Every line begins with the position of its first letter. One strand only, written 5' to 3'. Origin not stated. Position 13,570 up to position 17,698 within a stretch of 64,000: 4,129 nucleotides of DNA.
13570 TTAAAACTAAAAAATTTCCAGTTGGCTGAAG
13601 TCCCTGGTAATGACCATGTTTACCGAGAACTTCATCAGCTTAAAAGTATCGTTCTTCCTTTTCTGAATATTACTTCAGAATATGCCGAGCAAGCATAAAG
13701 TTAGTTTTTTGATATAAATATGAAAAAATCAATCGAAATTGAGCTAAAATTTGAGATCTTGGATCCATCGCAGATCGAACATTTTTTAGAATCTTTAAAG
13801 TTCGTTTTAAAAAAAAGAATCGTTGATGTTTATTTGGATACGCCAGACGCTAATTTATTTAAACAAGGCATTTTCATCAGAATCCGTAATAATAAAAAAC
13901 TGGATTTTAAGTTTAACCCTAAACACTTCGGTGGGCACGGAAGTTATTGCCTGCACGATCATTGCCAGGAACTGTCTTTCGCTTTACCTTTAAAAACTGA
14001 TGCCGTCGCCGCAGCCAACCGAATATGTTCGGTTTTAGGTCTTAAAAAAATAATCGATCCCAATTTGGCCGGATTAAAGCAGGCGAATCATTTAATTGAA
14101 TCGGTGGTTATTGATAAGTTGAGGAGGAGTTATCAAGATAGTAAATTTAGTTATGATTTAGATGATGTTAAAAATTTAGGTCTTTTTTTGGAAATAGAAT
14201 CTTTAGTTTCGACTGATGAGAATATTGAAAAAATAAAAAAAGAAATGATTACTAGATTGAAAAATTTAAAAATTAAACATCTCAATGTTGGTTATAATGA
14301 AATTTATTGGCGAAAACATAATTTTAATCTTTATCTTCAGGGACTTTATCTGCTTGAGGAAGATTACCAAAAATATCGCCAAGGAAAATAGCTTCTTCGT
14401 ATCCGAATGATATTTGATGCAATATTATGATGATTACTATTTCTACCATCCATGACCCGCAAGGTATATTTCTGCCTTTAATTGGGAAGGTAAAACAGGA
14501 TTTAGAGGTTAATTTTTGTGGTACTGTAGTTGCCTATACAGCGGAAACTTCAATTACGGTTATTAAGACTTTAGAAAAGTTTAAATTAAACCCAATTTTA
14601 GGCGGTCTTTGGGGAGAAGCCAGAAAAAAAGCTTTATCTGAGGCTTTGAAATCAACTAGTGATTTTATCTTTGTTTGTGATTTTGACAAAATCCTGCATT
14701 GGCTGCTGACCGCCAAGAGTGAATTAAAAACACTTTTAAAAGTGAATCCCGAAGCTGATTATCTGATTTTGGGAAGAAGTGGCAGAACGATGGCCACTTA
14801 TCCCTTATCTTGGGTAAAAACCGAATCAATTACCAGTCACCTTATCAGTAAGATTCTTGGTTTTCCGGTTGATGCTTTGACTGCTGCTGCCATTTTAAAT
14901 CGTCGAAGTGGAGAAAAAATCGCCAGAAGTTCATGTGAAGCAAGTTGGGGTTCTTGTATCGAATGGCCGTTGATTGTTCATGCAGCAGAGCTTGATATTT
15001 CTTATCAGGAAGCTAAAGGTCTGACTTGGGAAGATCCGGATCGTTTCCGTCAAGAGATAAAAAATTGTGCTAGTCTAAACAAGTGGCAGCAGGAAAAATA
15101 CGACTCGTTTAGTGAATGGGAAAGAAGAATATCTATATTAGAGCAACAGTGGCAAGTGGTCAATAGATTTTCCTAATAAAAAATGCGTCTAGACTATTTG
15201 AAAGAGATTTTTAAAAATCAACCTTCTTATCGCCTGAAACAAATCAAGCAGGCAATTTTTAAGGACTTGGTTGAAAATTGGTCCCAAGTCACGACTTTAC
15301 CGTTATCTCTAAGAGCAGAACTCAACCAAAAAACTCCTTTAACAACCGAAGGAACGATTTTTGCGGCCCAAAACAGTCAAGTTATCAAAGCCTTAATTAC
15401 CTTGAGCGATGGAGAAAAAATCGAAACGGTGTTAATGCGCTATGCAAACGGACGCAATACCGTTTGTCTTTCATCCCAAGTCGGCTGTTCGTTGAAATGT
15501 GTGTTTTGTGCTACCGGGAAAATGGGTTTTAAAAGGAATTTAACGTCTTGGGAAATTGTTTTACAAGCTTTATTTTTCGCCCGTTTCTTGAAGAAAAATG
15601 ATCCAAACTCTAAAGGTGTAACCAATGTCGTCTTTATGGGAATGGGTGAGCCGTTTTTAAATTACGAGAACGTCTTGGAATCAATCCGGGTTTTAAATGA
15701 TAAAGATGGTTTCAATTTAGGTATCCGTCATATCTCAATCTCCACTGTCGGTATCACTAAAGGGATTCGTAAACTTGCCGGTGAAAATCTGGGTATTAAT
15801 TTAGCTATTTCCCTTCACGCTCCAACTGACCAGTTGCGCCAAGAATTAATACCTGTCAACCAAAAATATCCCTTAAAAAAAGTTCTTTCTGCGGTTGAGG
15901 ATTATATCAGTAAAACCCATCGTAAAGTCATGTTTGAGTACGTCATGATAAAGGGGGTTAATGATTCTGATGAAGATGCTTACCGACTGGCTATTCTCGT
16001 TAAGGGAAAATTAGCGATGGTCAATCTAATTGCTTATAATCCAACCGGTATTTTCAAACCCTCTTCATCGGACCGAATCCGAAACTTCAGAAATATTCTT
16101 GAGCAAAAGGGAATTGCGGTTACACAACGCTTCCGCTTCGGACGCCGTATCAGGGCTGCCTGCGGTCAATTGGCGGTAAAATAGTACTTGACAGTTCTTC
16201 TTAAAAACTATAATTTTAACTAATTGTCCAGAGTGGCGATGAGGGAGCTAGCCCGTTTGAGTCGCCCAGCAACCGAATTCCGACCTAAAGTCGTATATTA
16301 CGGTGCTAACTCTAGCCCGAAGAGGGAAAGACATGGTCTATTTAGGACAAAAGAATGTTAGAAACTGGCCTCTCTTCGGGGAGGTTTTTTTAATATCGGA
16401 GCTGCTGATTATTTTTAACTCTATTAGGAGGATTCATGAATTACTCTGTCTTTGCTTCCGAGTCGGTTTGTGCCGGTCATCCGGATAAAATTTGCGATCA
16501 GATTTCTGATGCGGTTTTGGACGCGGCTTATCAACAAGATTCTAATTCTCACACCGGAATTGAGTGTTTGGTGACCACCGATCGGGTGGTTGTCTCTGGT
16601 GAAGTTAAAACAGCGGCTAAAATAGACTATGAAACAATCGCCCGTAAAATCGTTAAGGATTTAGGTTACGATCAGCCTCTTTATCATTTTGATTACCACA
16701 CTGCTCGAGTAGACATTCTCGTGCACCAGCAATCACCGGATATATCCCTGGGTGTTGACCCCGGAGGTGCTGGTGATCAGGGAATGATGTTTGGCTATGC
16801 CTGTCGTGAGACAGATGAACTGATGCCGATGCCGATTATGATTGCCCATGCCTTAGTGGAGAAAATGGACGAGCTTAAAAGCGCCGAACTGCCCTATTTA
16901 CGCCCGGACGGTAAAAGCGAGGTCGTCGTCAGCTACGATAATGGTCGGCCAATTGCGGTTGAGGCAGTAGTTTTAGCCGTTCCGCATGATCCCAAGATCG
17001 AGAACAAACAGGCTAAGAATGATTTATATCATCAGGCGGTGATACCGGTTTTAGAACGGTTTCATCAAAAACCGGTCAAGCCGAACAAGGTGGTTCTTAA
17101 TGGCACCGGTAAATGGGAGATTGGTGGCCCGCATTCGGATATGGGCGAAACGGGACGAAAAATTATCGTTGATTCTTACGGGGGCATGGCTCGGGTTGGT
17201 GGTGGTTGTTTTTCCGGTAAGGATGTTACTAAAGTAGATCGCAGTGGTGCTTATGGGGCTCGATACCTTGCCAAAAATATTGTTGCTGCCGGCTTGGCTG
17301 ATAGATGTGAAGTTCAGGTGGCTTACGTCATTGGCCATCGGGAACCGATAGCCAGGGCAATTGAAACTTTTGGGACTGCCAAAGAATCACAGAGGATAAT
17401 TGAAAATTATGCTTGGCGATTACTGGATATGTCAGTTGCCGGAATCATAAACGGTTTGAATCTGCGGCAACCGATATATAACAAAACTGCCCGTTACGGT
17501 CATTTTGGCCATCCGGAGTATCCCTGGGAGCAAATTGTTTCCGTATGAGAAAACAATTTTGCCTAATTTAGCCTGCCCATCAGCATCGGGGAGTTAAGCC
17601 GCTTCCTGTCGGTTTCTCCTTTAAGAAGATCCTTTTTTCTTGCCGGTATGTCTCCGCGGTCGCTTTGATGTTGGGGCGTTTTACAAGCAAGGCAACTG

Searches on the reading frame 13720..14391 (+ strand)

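Call 34: search_protein_families(library=pfam, proteins=[window:13720-14391:+], max_evalue=0.001)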
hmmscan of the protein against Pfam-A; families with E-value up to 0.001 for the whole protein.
window:13720-14391:+ (223 aa): 1 family
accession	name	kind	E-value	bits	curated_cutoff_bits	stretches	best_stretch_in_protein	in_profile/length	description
PF01928.26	CYTH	-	4.9e-14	53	23.2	1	5-187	2-171/179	CYTH domain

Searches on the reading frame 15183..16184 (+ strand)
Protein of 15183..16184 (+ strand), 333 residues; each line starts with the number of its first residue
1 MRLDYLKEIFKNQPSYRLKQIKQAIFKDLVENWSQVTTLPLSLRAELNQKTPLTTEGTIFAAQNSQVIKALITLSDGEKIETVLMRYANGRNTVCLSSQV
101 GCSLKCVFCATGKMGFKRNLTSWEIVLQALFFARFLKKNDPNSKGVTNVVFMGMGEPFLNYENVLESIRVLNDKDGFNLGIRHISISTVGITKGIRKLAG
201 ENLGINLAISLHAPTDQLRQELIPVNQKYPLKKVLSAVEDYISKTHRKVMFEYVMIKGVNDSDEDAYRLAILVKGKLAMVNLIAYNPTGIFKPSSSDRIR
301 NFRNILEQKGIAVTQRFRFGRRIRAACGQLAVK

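Call 34: search_protein_families(library=pfam, proteins=[window:15183-16184:+], max_evalue=0.001)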
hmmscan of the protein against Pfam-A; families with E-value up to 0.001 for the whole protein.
window:15183-16184:+ (333 aa): 1 family
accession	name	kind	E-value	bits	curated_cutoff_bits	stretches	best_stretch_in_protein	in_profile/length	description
PF04055.27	Radical_SAM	-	1.5e-17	64.7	29.5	1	98-269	3-165/166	Radical SAM superfamily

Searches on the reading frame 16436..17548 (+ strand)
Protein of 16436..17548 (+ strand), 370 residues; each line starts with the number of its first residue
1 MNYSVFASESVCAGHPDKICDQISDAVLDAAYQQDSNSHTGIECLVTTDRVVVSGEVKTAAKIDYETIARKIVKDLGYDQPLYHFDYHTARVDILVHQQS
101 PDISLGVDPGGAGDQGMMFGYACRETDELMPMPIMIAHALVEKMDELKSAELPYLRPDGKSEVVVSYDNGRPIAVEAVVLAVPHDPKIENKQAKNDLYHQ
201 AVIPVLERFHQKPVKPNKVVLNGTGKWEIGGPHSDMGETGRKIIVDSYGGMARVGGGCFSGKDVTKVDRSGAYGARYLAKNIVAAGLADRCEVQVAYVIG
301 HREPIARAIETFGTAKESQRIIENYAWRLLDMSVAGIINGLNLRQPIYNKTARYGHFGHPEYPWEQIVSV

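Call 15: search_protein_families(library=ncbifam, proteins=[window:16436-17548:+], max_evalue=0.00001)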
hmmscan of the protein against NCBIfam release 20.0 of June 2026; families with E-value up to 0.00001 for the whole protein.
window:16436-17548:+ (370 aa): 1 family
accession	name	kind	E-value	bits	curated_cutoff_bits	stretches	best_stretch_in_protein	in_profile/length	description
TIGR01034.1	metK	equivalog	9.3e-138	459.3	309.4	1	6-368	2-368/377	methionine adenosyltransferase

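Call 25: list_cluster_members(proteins=[window:16436-17548:+, window:42203-43327:+, window:46064-46480:+, window:45095-45925:+, window:50676-51770:+])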
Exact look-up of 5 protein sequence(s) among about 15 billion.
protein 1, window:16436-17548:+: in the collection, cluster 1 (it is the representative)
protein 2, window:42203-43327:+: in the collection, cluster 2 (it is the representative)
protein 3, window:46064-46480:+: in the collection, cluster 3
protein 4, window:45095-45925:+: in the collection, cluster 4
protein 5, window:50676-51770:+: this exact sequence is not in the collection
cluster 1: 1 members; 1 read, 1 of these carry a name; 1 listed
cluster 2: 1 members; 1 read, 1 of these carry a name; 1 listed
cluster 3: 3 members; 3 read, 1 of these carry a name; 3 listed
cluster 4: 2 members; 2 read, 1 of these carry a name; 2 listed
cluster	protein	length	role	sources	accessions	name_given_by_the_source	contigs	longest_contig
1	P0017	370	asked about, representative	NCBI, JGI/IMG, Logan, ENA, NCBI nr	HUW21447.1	MAG TPA: methionine adenosyltransferase [Candidatus Bathyarchaeia archaeon] | methionine adenosyltransferase [Candidatus Bathyarchaeia archaeon]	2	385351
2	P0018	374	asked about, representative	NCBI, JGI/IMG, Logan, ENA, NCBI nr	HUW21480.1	MAG TPA: S-methyl-5-thioribose-1-phosphate isomerase [Candidatus Bathyarchaeia archaeon] | S-methyl-5-thioribose-1-phosphate isomerase [Candidatus Bathyarchaeia archaeon]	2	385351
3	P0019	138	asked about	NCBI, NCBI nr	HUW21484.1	MAG TPA: NUDIX domain-containing protein [Candidatus Bathyarchaeia archaeon] | NUDIX domain-containing protein [Candidatus Bathyarchaeia archaeon]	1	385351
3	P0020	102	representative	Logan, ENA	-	-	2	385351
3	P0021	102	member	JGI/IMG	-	-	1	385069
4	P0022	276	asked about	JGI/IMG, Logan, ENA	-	-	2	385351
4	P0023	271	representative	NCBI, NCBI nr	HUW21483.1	MAG TPA: helix-turn-helix domain-containing protein [Candidatus Bathyarchaeia archaeon] | helix-turn-helix domain-containing protein [Candidatus Bathyarchaeia archaeon]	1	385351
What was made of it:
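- Checked: NCBI starts the regulator at Met6 (45110, 271 aa; call 25).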

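Call 88: find_homologous_proteins(query=window:16436-17548:+, max_evalue=1e-30)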
Query window:16436-17548:+ (370 aa): 8000 proteins with E <= 1e-30 among 8000 candidates; the best 120 are listed.
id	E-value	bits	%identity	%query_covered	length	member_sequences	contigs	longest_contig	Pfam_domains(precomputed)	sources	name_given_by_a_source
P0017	4.6e-251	850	100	100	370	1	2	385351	PF00438.26,PF02772.22,PF02773.22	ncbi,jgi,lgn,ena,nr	ncbi:MAG TPA: methionine adenosyltransferase [Candidatus Bathyarchaeia archaeon]|nr:methionine adeno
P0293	1.6e-194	664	76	99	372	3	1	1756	PF00438.26,PF02772.22,PF02773.22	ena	-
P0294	1.6e-192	658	75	99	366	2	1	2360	PF00438.26,PF02772.22,PF02773.22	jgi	-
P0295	2.6e-191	654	74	100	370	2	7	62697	PF00438.26,PF02772.22,PF02773.22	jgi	-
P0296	3.7e-191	653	74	99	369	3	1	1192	PF00438.26,PF02772.22,PF02773.22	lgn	-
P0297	7.0e-191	652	74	99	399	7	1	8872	PF00438.26,PF02772.22,PF02773.22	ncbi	-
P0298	3.8e-190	650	73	100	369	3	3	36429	PF00438.26,PF02772.22,PF02773.22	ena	-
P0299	8.0e-190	649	74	100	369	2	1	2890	PF00438.26,PF02772.22,PF02773.22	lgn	-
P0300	1.4e-189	648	72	100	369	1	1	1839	PF00438.26,PF02772.22,PF02773.22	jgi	-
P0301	1.7e-189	648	75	100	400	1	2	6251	PF00438.26,PF02772.22,PF02773.22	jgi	jgi:S-adenosylmethionine synthetase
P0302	2.3e-188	644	73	99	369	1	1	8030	PF00438.26,PF02772.22,PF02773.22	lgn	-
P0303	6.0e-187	639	73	100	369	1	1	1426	PF00438.26,PF02772.22,PF02773.22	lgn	-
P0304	1.8e-186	638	72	99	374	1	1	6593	PF00438.26,PF02772.22,PF02773.22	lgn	-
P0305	4.5e-186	637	73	100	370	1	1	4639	PF00438.26,PF02772.22,PF02773.22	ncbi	-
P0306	5.4e-185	633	72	99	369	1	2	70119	PF00438.26,PF02772.22,PF02773.22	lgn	-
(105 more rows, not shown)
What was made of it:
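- On GntF (NCBIfam NF041360 equivalog): The host is a CPR bacterium (call 88).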

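Call 93: predict_structure(alignment_id=A6)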
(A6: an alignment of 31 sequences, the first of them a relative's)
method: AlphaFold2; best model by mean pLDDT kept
length: 271 residues; sequences in the alignment: 31
mean_pLDDT: 91.5   pTM: 0.58
mean pLDDT of the five models: 91.5, 91.4, 89.5, 89.1, 88.6
residues with pLDDT >= 90: 210; 70-90: 46; 50-70: 15; < 50: 0
segments of 3 or more residues with pLDDT < 50: none
pLDDT, mean of each block of 10 residues (from residue 1): 74 93 96 96 95 97 93 94 91 89 76 69 91 96 92 85 97 98 96 98 95 96 83 94 98 97 96 71
secondary structure, 60 per line:
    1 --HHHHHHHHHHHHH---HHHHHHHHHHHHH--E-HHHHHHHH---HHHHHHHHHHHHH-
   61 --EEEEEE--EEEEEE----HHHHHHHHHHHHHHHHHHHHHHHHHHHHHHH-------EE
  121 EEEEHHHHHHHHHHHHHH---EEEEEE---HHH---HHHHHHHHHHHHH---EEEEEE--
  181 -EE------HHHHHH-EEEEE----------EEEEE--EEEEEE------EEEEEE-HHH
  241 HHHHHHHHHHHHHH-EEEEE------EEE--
elements in order: H3-15 H19-31 H36-43 H47-59 E63-68 E71-76 H81-111 E119-124 H125-138 E142-147 H157-169 E173-178 H190-195 E197-201 E212-216 E219-224 E231-236 H238-254 E256-260 E267-269

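Call 95: fold_search(model_id=the predicted structure, library=pdb)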
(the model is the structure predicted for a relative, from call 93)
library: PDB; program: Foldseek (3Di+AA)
matches with E <= 10: 1522; with E <= 0.001: 23
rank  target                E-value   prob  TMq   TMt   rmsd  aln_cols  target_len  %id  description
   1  5bpi_D                1.8e-14  1.00  0.46  0.48   8.9       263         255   20  Structure of TrmBL2, an archaeal chromatin protein, shows a novel mode of DNA binding. (released 2015-09-02)
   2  5box_A                2.8e-14  1.00  0.38  0.39  15.9       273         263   19  Structure of TrmBL2, an archaeal chromatin protein, shows a novel mode of DNA binding. (released 2015-09-02)
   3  5bpd_C                3.1e-14  1.00  0.46  0.47   8.5       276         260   18  Structure of TrmBL2, an archaeal chromatin protein, shows a novel mode of DNA binding. (released 2015-09-02)
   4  5bpi_C                4.5e-14  1.00  0.46  0.47   8.6       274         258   19  Structure of TrmBL2, an archaeal chromatin protein, shows a novel mode of DNA binding. (released 2015-09-02)
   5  5bqt_A                5.4e-14  1.00  0.39  0.40  15.4       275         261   18  Structure of TrmBL2, an archaeal chromatin protein, shows a novel mode of DNA binding. (released 2015-09-02)
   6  5bpd_B                5.4e-14  1.00  0.37  0.38  15.9       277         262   17  Structure of TrmBL2, an archaeal chromatin protein, shows a novel mode of DNA binding. (released 2015-09-02)
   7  5bpd_D                7.3e-14  1.00  0.46  0.48   8.2       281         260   18  Structure of TrmBL2, an archaeal chromatin protein, shows a novel mode of DNA binding. (released 2015-09-02)
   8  5bqt_B                3.2e-13  1.00  0.37  0.39  14.8       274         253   18  Structure of TrmBL2, an archaeal chromatin protein, shows a novel mode of DNA binding. (released 2015-09-02)
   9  6ehi_A                3.4e-06  1.00  0.42  0.67   4.1       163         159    7  NucT from Helicobacter pylori (released 2018-01-17)
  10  6ehi_D                3.8e-06  1.00  0.39  0.62   4.6       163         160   10  NucT from Helicobacter pylori (released 2018-01-17)
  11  4urj_D                5.1e-06  1.00  0.38  0.56   5.3       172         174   10  Crystal structure of human BJ-TSA-9 (released 2014-10-01)
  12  4urj_C                7.8e-06  1.00  0.38  0.58   5.3       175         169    9  Crystal structure of human BJ-TSA-9 (released 2014-10-01)
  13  6ehi_B                8.2e-06  1.00  0.39  0.62   4.5       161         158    9  NucT from Helicobacter pylori (released 2018-01-17)
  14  1byr                  2.1e-05  1.00  0.37  0.61   5.3       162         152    9  CRYSTAL STRUCTURE OF A PHOSPHOLIPASE D FAMILY MEMBER, NUC FROM SALMONELLA TYPHIMURIUM (released 1999-10-19)
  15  7clg_A                3.9e-05  1.00  0.35  0.13   4.6       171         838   13  Crystal structure of the ATP-dependent restriction endonuclease SauUSI (released 2021-01-20)
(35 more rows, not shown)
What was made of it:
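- On TrmBL2-type proteins: The C-terminal domain matches NucT, Nuc and Zucchini (calls 93, 95).
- The best structural match is the chromatin protein TrmBL2 (call 95).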
